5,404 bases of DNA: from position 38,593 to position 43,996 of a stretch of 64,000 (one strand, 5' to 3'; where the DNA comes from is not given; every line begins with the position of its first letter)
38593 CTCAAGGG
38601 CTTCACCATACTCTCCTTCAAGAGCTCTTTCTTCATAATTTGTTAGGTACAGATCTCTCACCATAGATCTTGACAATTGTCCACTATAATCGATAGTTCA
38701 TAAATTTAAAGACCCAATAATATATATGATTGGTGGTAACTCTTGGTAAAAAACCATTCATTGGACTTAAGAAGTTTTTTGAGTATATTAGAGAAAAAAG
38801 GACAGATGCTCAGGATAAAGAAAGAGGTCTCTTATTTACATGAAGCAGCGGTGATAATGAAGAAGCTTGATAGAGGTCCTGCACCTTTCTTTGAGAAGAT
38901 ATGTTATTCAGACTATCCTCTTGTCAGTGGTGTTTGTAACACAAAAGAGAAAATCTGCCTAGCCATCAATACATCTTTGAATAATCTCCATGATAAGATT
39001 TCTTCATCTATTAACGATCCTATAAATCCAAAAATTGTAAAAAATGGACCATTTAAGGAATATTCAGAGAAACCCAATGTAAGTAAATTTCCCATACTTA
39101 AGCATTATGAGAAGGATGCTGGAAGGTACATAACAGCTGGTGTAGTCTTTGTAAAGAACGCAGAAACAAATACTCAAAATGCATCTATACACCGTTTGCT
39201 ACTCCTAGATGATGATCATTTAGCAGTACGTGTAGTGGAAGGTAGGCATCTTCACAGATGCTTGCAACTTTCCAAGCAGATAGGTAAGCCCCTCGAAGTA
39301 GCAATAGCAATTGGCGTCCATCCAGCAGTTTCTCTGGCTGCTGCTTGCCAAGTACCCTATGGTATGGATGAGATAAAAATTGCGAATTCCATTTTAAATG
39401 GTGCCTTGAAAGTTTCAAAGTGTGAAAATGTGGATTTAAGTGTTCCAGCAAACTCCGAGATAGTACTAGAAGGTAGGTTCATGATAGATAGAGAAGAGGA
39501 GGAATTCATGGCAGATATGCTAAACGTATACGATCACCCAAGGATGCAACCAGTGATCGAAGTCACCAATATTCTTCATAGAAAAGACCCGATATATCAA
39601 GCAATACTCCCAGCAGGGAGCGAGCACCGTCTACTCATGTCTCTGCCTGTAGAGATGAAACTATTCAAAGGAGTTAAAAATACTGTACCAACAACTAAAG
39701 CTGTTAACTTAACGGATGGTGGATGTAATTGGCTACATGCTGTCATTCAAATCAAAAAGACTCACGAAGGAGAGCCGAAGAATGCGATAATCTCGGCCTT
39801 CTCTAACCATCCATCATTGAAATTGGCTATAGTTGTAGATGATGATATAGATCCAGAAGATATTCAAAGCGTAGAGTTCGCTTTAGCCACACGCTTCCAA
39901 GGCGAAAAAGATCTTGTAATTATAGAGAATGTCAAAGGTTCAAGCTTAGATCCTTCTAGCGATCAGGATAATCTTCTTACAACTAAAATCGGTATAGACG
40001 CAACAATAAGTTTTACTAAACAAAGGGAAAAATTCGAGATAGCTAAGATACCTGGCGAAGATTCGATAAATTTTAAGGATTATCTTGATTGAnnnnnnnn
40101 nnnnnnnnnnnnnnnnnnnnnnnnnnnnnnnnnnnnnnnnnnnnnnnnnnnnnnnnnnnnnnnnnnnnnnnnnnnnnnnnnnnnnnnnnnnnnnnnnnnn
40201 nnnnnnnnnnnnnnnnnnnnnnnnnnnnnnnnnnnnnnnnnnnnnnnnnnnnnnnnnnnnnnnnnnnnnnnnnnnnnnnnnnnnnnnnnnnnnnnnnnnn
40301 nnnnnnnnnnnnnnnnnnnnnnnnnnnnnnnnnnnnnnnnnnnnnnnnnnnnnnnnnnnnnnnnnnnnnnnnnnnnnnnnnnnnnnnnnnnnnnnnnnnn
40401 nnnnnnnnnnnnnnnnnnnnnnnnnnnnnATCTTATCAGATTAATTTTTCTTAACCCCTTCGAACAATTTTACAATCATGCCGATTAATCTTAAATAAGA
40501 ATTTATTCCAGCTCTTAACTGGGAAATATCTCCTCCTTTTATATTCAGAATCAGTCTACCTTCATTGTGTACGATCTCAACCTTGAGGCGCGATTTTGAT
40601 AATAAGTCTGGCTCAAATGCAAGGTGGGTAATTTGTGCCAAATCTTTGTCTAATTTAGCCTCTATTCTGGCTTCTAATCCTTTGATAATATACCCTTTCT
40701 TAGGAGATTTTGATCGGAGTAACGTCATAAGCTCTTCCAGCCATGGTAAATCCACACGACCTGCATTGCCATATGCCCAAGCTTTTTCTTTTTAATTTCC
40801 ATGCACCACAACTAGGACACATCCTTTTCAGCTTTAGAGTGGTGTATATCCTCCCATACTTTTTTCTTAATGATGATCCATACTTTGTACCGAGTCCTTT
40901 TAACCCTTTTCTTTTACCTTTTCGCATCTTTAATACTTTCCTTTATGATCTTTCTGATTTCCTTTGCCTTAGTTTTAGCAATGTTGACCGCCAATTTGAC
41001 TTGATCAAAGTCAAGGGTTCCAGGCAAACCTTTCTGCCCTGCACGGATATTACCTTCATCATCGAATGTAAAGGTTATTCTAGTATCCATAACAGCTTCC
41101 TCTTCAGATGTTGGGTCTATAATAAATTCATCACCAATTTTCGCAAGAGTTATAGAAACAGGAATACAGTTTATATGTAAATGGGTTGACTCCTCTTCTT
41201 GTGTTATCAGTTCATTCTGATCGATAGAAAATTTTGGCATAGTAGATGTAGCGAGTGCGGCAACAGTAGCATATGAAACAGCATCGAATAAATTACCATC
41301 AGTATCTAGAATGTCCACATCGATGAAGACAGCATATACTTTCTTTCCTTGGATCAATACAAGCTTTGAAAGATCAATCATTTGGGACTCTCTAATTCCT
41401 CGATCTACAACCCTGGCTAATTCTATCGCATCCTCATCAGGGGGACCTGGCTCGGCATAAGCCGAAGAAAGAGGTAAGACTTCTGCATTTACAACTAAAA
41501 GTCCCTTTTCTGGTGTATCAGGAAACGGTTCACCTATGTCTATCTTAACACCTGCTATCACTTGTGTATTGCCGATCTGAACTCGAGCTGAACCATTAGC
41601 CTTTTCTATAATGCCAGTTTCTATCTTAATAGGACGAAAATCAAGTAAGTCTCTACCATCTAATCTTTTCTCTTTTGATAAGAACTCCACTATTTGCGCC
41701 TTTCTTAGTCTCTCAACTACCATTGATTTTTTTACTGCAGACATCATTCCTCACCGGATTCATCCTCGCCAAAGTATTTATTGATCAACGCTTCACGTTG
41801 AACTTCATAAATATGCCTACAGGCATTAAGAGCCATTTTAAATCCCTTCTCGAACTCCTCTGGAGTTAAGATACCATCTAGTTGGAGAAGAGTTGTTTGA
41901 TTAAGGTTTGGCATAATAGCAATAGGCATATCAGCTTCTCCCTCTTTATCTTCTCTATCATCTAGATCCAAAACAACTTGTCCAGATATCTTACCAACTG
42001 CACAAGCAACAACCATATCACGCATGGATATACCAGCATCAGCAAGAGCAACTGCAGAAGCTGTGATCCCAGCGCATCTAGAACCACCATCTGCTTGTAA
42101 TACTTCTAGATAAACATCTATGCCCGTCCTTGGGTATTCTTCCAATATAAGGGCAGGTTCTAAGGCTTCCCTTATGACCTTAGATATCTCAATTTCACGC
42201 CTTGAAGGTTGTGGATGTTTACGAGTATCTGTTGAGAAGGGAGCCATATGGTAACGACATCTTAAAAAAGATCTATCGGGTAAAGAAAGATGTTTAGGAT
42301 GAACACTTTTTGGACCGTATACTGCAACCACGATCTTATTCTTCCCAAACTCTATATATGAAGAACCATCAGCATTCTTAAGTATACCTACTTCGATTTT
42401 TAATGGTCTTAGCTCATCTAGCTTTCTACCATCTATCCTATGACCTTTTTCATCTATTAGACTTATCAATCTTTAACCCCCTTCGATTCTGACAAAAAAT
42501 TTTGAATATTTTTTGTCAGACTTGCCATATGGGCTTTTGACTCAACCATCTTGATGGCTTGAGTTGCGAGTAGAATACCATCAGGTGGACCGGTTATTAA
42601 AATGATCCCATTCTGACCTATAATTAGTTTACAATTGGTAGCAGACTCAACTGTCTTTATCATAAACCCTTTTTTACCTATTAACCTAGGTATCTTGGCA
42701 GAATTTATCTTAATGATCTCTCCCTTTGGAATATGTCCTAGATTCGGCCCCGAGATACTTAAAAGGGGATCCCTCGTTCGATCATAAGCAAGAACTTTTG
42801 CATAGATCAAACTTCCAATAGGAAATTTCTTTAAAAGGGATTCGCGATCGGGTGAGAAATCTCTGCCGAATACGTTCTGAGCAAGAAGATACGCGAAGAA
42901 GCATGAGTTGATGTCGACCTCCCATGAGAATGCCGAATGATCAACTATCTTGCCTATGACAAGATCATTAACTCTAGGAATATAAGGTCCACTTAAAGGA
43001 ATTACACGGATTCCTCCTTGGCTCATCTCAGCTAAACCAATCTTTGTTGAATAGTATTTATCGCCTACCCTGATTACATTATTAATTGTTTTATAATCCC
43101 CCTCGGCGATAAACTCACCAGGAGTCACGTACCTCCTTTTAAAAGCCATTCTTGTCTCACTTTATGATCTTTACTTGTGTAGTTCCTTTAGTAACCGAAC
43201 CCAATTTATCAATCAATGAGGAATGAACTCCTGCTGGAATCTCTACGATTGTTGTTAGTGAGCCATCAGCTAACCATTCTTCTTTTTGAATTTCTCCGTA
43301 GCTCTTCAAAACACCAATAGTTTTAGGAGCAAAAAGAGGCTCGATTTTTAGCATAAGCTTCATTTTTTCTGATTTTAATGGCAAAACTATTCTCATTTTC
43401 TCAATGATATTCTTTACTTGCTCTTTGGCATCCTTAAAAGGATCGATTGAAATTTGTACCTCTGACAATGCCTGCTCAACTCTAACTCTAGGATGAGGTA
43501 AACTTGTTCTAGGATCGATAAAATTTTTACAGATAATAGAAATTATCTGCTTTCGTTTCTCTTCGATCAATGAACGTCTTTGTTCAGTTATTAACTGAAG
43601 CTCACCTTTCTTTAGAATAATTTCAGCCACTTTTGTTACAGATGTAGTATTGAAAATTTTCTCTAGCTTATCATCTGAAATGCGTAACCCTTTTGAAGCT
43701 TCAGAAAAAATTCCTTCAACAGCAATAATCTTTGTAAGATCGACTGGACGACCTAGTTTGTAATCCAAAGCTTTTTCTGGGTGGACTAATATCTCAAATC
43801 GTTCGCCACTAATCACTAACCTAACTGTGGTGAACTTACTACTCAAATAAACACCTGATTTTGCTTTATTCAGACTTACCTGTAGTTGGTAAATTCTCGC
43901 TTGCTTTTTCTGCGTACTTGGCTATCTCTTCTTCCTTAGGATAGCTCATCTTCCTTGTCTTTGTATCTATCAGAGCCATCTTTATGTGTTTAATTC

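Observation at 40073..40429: Possible PAC4-like proteasome assembly chaperone at the tail of the proteasome-exosome superoperon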

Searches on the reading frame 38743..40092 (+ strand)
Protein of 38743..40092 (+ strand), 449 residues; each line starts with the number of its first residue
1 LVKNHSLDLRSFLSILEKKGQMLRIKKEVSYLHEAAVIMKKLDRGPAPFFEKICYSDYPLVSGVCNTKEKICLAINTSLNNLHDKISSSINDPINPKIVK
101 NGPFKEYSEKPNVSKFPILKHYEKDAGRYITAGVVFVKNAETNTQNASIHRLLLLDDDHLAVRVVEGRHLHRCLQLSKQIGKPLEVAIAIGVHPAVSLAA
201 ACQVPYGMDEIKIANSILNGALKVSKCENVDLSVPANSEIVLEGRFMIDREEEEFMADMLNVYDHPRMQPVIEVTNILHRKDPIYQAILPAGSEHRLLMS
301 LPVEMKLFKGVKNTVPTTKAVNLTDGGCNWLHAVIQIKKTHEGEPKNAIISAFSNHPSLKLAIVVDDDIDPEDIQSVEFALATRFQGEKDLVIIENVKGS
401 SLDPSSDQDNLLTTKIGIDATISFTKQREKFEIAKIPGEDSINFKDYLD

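Call 3: search_protein_families(library=pfam, proteins=[window:38743-40092:+], max_evalue=10)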
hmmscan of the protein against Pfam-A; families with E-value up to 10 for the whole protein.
window:38743-40092:+ (449 aa): 3 families
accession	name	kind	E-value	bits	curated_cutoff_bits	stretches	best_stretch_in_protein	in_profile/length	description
PF01977.22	UbiD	-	1.8e-60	204.1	23.3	1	99-291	3-204/206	3-octaprenyl-4-hydroxybenzoate carboxy-lyase Rift-related domain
PF20696.2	UbiD_C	-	3.8e-33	114.6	24.2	1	297-420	2-127/127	3-octaprenyl-4-hydroxybenzoate carboxy-lyase C-terminal domain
PF20695.2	UbiD_N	-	6.5e-14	52.2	24.3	1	13-88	1-76/78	3-octaprenyl-4-hydroxybenzoate carboxy-lyase N-terminal domain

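Call 4: search_protein_families(library=ncbifam, proteins=[window:38743-40092:+], max_evalue=10)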
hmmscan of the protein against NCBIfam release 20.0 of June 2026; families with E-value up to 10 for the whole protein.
window:38743-40092:+ (449 aa): 7 families
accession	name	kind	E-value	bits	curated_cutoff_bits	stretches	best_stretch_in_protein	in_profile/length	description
TIGR00148.1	TIGR00148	subfamily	1.1e-120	403.3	244.85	1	9-421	1-436/438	UbiD family decarboxylase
NF041204.1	VdcC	exception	3.2e-77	259.9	650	1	8-433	3-449/467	non-oxidative hydroxyarylic acid decarboxylases subunit C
TIGR03701.1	mena_SCO4490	equivalog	6e-53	180.1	495.9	2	94-408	107-427/433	menaquinone biosynthesis decarboxylase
NF008175.0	PRK10922.1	equivalog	6.3e-41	140.4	788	2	112-426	141-461/497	4-hydroxy-3-polyprenylbenzoate decarboxylase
TIGR02724.1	phenyl_P_beta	equivalog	5.5e-37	127.2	468.95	1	7-430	1-449/472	phenylphosphate carboxylase subunit beta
NF041219.1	BagN_FevL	exception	6.9e-35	120.5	1000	2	7-287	18-322/502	bagremycin/ferroverdin biosynthesis UbiD family decarboxylase BagN/FevL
TIGR02723.1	phenyl_P_alpha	equivalog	4.1e-22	78.4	564.6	1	10-407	11-426/485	phenylphosphate carboxylase subunit alpha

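Call 65: search_solved_structures(query=window:38743-40092:+, max_evalue=1e-20)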
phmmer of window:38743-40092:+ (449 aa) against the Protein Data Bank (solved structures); distinct sequences matched with E-value up to 1e-20: 33.
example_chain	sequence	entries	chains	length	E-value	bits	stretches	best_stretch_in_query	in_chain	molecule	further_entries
6h6v_A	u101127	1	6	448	1.7e-93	317.1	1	8-449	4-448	3-polyprenyl-4-hydroxybenzoate decarboxylase and related decarboxylases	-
6h6x_B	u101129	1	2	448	4.2e-92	312.5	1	8-449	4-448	3-polyprenyl-4-hydroxybenzoate decarboxylase and related decarboxylases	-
7p9q_A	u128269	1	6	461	4.2e-58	200.5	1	7-431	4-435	AnInD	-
7ae4_A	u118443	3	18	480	8.8e-44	153.3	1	7-424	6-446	Phenolic acid decarboxylase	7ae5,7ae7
5ny5_A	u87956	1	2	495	1.3e-33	119.8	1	37-411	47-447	3,4-dihydroxybenzoate decarboxylase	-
5o3n_A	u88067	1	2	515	1.5e-33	119.7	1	37-411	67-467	3,4-dihydroxybenzoate decarboxylase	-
2idb_A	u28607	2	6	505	9.6e-33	117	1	112-426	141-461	3-octaprenyl-4-hydroxybenzoate carboxy-lyase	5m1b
5m1c_A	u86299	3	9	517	1.1e-32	116.8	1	112-426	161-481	3-octaprenyl-4-hydroxybenzoate carboxy-lyase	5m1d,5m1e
5o3m_A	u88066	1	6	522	1.4e-31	113.1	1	38-408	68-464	Protocatechuate decarboxylase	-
6ev5_A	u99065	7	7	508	5.7e-26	94.7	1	72-406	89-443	Ferulic acid decarboxylase 1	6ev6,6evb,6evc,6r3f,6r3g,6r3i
6ev7_A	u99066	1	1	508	6.4e-26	94.5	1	72-406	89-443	Ferulic acid decarboxylase 1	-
6r2z_A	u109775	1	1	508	8.6e-26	94.1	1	72-406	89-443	Ferulic acid decarboxylase 1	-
4za4_A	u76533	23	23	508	8.6e-26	94.1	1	72-406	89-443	Fdc1 | Putative uncharacterized protein An03g06590 | A niger Fdc1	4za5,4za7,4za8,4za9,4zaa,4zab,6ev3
7nf3_A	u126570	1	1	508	9.8e-26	93.9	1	72-406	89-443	Ferulic acid decarboxylase 1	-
8crd_A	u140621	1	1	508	1.1e-25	93.8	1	72-406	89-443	Ferulic acid decarboxylase 1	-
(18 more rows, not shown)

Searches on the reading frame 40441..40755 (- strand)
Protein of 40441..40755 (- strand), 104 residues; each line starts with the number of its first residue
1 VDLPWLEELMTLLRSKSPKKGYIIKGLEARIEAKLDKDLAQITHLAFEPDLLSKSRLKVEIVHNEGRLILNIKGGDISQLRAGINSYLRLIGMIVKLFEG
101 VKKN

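Call 3: search_protein_families(library=pfam, proteins=[window:40441-40755:-], max_evalue=10)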
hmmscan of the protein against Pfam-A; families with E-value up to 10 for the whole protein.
window:40441-40755:- (104 aa): 1 family
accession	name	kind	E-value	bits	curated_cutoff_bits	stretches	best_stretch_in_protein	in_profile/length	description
PF09341.15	Pcc1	-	3.5e-08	34.2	20.9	1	35-98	8-74/75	Transcription factor Pcc1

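Call 4: search_protein_families(library=ncbifam, proteins=[window:40441-40755:-], max_evalue=10)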
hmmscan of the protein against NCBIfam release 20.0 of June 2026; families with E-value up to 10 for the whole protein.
window:40441-40755:- (104 aa): 2 families
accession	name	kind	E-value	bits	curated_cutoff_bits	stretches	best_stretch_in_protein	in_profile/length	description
NF011470.1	PRK14887.1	equivalog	2.5e-11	44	27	1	29-98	4-75/76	KEOPS complex subunit Pcc1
NF040853.1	KEOPS_Pcc1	equivalog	8.3e-06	25.8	140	1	39-94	15-72/78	KEOPS complex subunit Pcc1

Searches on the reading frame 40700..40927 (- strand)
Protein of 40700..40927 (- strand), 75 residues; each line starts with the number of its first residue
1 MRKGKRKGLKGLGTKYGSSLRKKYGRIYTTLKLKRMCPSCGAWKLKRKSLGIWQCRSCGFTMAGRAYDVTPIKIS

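Call 3: search_protein_families(library=pfam, proteins=[window:40700-40927:-], max_evalue=10)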
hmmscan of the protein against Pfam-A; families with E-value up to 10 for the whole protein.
window:40700-40927:- (75 aa): 16 families
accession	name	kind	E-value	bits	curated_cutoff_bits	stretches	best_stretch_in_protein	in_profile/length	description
PF01780.25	Ribosomal_L37ae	-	1.7e-17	63.7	21.9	1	13-69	12-68/85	Ribosomal L37ae protein family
PF21349.2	RUBY_RBDX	-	0.00011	22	26.5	2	53-64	1-12/30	Rubrerythrin, rubredoxin-like domain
PF12760.12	Zn_ribbon_IS1595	-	0.001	19.4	25.4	1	35-59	19-44/46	Transposase zinc-ribbon domain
PF07282.18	Cas12f1-like_TNB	-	0.0022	18.6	26.3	1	35-62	29-50/60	Cas12f1-like, TNB domain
PF18073.7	Zn_ribbon_LapB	-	0.0027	17.8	25.7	2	53-61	1-9/28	Rubredoxin metal binding domain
PF09723.15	Zn_ribbon_8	-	0.031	14.7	34.4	1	34-47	27-39/41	Zinc ribbon domain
PF24463.1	DUF7577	-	0.11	12.6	28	2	37-42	5-10/27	Domain of unknown function (DUF7577)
PF14768.12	RPA_interact_C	-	0.12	13.3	25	1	36-64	1-27/80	Replication protein A interacting C-terminal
PF13453.11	Zn_ribbon_TFIIB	-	0.13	12.2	22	1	36-59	1-26/41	Transcription factor zinc-finger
PF10071.14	DUF2310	-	0.14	11.9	25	1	28-58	212-245/255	Zn-ribbon-containing, possibly nucleic-acid-binding protein (DUF2310)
PF25208.1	DUF7838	-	0.15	12.4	28.5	1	31-61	3-42/55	Domain of unknown function (DUF7838)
PF13248.11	Zn_ribbon_3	-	0.17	11.9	27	1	37-45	5-12/26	zinc-ribbon domain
PF14952.11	zf-tcix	-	0.5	10.4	31.2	1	35-42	11-18/42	Putative treble-clef, zinc-finger, Zn-binding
PF13878.12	zf-C2H2_3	-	0.67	10.2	27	0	47-61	8-22/40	zinc-finger of acetyl-transferase ESCO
PF04606.18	Ogr_Delta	-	0.79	10.1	26.3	1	36-50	1-15/47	Ogr/Delta-like zinc finger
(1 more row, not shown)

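Call 4: search_protein_families(library=ncbifam, proteins=[window:40700-40927:-], max_evalue=10)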
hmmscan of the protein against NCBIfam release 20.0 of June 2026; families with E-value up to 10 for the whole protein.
window:40700-40927:- (75 aa): 13 families
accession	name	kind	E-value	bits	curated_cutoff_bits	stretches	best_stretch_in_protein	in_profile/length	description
NF003058.0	PRK03976.1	equivalog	8.5e-17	60.9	87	1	11-68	12-70/91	50S ribosomal protein L37ae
TIGR00280.1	eL43_euk_arch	equivalog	4.2e-15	55.8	95.8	1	4-69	5-71/92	50S ribosomal protein L37Ae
NF045720.1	rubredox_RCKP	subfamily_domain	0.00049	19.6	45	1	52-65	3-16/34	RCKP-type rubredoxin-like domain-containing protein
NF041911.1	HVO_0649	equivalog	0.01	15.7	70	1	31-46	46-61/65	HVO_0649 family zinc finger protein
NF001669.0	PRK00432.1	equivalog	0.022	14.7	54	1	30-61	21-52/58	30S ribosomal protein S27ae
NF045767.1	RuberyRbr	equivalog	0.029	14.4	200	1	46-65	152-171/194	rubrerythrin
TIGR02605.1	CxxC_CxxC_SSSS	subfamily_domain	0.068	13.3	31.3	1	36-47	28-39/52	FmdB family zinc ribbon protein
NF011481.0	PRK14890.1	equivalog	0.081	13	61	1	36-61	29-59/61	putative Zn-ribbon RNA-binding protein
NF004633.0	PRK05978.1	subfamily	0.12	11.6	187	1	33-68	33-70/149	hypothetical protein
NF006417.0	PRK08665.1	equivalog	0.14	10.3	961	1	23-62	720-757/759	vitamin B12-dependent ribonucleotide reductase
TIGR04165.1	methano_modCys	hypoth_equivalog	0.16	12.3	60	1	32-42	5-15/50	TIGR04165 family Cys-rich peptide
NF041909.1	HVO_2753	equivalog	0.19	11.6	80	1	36-61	28-57/59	HVO_2753 family zinc finger protein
NF050000.1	IS1_IS1595_Zn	domain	4.7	7.9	28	1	37-61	1-30/34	IS1/IS1595 family N-terminal zinc-binding domain-containing protein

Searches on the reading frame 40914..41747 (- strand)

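Call 74: search_protein_families(library=pfam, proteins=[window:40914-41747:-], max_evalue=0.00001)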
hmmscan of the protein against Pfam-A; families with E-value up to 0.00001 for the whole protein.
window:40914-41747:- (277 aa): 2 families
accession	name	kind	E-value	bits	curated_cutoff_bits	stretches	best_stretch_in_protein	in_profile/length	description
PF01138.27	RNase_PH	-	1e-33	117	25.5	1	36-171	1-130/130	3' exoribonuclease family, domain 1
PF03725.20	RNase_PH_C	-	1.6e-12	47.7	20.8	1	194-258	1-65/67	3' exoribonuclease family, domain 2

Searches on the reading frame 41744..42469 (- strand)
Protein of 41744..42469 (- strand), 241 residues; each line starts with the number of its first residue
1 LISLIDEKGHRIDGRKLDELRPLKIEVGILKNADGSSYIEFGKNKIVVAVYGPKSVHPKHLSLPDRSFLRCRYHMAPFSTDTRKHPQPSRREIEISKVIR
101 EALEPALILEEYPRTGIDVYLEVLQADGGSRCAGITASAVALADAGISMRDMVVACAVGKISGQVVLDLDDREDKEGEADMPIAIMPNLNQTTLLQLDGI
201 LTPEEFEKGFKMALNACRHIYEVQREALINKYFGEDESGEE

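Call 74: search_protein_families(library=pfam, proteins=[window:41744-42469:-], max_evalue=0.00001)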
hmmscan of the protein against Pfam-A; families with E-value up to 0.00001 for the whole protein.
window:41744-42469:- (241 aa): 2 families
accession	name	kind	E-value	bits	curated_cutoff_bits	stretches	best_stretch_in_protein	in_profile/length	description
PF01138.27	RNase_PH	-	1.2e-37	129.7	25.5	1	19-147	1-129/130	3' exoribonuclease family, domain 1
PF03725.20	RNase_PH_C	-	1e-15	57.9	20.8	1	151-215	1-66/67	3' exoribonuclease family, domain 2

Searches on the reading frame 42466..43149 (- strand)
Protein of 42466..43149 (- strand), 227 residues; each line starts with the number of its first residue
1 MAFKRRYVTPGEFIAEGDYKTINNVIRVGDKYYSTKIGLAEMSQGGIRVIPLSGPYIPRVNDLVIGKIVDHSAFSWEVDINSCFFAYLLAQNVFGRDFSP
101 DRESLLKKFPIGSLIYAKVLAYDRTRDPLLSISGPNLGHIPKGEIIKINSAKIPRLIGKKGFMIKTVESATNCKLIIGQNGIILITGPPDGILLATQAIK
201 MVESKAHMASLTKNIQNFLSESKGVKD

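Call 74: search_protein_families(library=pfam, proteins=[window:42466-43149:-], max_evalue=0.00001)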
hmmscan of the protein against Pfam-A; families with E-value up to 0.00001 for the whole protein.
window:42466-43149:- (227 aa): 3 families
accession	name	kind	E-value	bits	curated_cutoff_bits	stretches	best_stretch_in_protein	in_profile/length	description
PF22625.2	ECR1_N_2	-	1e-10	41.7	27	1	5-52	1-50/51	Exosome RNA binding protein RRP4 N-terminal domain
PF00013.35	KH_1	-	1.1e-08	35.1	21.5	1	145-199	3-64/66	KH domain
PF21262.3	RRP40_S1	-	2.7e-06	27.6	27.1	1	56-130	1-70/83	Exosome complex component RRP40, S1 domain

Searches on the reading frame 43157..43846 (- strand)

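Call 34: search_protein_families(library=pfam, proteins=[window:43157-43846:-], max_evalue=0.001)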
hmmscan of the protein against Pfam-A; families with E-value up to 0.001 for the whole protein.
window:43157-43846:- (229 aa): 3 families
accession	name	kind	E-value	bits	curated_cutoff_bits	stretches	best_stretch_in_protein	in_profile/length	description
PF01172.24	SBDS_N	-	1.2e-23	83.3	24.6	1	6-91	3-88/88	Shwachman-Bodian-Diamond syndrome (SBDS) N-terminal domain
PF09377.16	SBDS_domain_II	-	1.5e-19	70.1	27.2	1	99-159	1-61/62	SBDS protein, domain II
PF20268.4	SBDS_C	-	8.1e-14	51.7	27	1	162-229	1-70/71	SBDS protein, C-terminal domain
